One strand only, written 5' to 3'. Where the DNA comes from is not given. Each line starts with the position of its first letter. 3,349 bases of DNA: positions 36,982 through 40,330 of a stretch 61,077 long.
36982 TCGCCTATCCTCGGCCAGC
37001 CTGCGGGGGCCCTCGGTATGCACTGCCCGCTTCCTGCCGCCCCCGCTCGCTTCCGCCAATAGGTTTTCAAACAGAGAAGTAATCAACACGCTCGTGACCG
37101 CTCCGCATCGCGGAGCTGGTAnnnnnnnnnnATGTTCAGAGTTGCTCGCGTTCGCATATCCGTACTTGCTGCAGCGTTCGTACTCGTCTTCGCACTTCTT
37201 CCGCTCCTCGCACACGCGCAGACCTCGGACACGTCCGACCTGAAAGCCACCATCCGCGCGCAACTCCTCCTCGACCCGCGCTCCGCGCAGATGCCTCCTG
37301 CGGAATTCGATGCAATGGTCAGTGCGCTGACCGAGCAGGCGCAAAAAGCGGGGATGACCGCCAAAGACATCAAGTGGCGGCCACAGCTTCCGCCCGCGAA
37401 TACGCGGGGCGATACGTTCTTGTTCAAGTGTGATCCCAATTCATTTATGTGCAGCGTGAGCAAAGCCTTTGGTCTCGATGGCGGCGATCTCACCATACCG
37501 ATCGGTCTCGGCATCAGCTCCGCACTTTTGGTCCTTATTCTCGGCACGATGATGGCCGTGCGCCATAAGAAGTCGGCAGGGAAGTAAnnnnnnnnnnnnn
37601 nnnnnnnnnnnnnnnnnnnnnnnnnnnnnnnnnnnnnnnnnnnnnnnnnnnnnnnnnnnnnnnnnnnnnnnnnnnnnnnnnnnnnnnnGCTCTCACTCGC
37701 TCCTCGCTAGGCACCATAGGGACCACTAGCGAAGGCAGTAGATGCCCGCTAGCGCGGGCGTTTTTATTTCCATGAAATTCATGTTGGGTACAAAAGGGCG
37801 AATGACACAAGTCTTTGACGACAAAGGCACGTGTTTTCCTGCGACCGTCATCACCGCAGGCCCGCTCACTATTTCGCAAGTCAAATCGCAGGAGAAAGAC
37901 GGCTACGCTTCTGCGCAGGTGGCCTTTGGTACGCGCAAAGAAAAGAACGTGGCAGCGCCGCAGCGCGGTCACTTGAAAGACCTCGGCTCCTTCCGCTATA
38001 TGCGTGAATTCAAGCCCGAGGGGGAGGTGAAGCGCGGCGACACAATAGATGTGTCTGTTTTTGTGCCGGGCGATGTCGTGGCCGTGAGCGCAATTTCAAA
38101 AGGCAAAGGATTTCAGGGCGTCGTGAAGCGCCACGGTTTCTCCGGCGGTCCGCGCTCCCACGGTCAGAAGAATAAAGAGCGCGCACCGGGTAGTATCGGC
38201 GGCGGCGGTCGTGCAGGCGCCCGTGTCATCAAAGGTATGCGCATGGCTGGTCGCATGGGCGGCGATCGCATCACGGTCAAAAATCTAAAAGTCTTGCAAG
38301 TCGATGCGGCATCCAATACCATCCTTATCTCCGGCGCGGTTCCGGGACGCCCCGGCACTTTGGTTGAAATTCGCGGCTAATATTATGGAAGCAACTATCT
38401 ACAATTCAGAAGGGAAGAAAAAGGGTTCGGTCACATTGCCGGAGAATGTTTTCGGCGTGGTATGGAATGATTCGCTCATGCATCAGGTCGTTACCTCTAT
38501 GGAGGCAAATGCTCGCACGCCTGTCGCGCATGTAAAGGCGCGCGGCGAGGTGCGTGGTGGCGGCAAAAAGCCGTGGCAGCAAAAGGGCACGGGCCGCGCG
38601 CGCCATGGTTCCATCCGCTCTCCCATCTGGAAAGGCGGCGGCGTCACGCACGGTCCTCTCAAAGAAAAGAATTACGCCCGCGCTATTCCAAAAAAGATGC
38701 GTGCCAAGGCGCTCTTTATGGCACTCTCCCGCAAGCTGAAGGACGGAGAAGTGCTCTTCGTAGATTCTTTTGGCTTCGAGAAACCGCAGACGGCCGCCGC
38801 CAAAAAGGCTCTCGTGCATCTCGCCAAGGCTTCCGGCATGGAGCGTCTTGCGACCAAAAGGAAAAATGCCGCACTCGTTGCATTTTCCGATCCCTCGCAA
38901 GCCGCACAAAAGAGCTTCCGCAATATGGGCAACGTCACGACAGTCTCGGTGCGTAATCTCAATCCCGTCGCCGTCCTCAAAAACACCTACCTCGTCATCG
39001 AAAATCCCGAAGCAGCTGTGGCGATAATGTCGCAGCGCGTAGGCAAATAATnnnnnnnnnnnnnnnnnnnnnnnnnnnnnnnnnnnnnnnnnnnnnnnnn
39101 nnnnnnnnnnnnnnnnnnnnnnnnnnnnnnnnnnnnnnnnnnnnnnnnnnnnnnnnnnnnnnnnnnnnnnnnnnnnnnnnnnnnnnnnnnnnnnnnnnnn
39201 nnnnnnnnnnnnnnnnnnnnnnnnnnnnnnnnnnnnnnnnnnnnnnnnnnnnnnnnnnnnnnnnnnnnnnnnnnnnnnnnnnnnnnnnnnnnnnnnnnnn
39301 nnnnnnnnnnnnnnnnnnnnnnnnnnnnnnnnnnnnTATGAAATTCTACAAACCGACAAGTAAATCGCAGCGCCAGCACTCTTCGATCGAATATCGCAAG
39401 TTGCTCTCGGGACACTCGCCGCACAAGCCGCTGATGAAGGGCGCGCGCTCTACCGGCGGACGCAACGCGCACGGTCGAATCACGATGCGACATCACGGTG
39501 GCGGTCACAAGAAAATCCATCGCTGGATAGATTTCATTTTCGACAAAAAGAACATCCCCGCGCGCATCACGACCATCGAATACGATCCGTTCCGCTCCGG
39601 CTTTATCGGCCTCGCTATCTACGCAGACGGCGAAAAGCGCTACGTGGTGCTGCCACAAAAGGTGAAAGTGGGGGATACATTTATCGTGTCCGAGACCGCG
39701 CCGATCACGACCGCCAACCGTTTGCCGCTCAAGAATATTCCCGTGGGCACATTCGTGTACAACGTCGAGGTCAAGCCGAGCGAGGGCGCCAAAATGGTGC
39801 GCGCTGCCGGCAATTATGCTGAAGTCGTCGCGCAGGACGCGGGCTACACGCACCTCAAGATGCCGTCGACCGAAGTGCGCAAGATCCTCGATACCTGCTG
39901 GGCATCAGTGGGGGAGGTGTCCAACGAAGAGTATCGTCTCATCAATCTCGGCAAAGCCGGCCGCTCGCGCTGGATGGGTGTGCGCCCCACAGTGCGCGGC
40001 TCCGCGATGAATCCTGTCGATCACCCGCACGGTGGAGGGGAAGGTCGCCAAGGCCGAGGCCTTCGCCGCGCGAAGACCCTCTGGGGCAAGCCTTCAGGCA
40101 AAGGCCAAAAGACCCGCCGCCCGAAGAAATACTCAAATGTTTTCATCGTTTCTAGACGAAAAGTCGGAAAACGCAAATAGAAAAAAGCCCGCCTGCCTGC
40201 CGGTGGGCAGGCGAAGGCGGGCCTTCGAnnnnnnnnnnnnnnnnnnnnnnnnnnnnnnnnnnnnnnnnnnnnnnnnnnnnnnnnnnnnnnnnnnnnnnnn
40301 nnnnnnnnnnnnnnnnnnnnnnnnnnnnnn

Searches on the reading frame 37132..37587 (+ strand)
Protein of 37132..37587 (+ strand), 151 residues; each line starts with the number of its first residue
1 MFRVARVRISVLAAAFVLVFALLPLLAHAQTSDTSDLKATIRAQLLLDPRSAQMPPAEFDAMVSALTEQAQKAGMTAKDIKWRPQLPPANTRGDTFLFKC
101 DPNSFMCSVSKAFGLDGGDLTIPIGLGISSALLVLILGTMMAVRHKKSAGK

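Call 13: search_protein_families(library=pfam, proteins=[window:37132-37587:+], max_evalue=0.001)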
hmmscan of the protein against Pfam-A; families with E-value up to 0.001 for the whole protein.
window:37132-37587:+ (151 aa): 0 families
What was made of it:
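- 37132..37587 (+): 151-aa exported or membrane protein between the surface-protein gene and rplC. Preceded by a 34-nt inverted repeat (36925-36958 / 37009-37042) and followed by a promoter-like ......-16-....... No Pfam hit (call 13).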

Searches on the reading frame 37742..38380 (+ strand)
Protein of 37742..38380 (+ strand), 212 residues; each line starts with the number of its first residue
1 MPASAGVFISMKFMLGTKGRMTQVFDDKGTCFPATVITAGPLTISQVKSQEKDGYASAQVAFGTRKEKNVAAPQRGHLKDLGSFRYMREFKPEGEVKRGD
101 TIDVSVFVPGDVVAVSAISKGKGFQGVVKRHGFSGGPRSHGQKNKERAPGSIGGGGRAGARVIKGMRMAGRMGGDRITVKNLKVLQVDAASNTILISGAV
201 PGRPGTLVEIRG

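Call 13: search_protein_families(library=pfam, proteins=[window:37742-38380:+], max_evalue=0.001)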
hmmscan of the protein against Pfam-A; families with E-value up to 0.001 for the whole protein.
window:37742-38380:+ (212 aa): 1 family
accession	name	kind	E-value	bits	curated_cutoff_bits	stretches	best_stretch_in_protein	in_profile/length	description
PF00297.29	Ribosomal_L3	-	3.1e-13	49.9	22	1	105-189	210-290/369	Ribosomal protein L3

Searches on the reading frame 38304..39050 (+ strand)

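Call 13: search_protein_families(library=pfam, proteins=[window:38304-39050:+], max_evalue=0.001)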
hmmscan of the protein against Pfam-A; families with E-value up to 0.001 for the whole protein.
window:38304-39050:+ (248 aa): 1 family
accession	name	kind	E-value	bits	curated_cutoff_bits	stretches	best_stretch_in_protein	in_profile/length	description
PF00573.27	Ribosomal_L4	-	2.2e-55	187.7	25.8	1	43-234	1-181/190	Ribosomal protein L4/L1 family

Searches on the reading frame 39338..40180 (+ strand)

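Call 13: search_protein_families(library=pfam, proteins=[window:39338-40180:+], max_evalue=0.001)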
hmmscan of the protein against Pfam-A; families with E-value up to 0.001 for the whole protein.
window:39338-40180:+ (280 aa): 2 families
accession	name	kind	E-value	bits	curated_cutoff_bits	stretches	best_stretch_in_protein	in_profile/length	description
PF03947.24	Ribosomal_L2_C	-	3.7e-49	166.4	33.7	1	126-250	3-126/126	Ribosomal Proteins L2, C-terminal domain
PF00181.30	Ribosomal_L2_N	-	2.8e-29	101.4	23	1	41-116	1-76/77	Ribosomal Proteins L2, RNA binding N-terminal domain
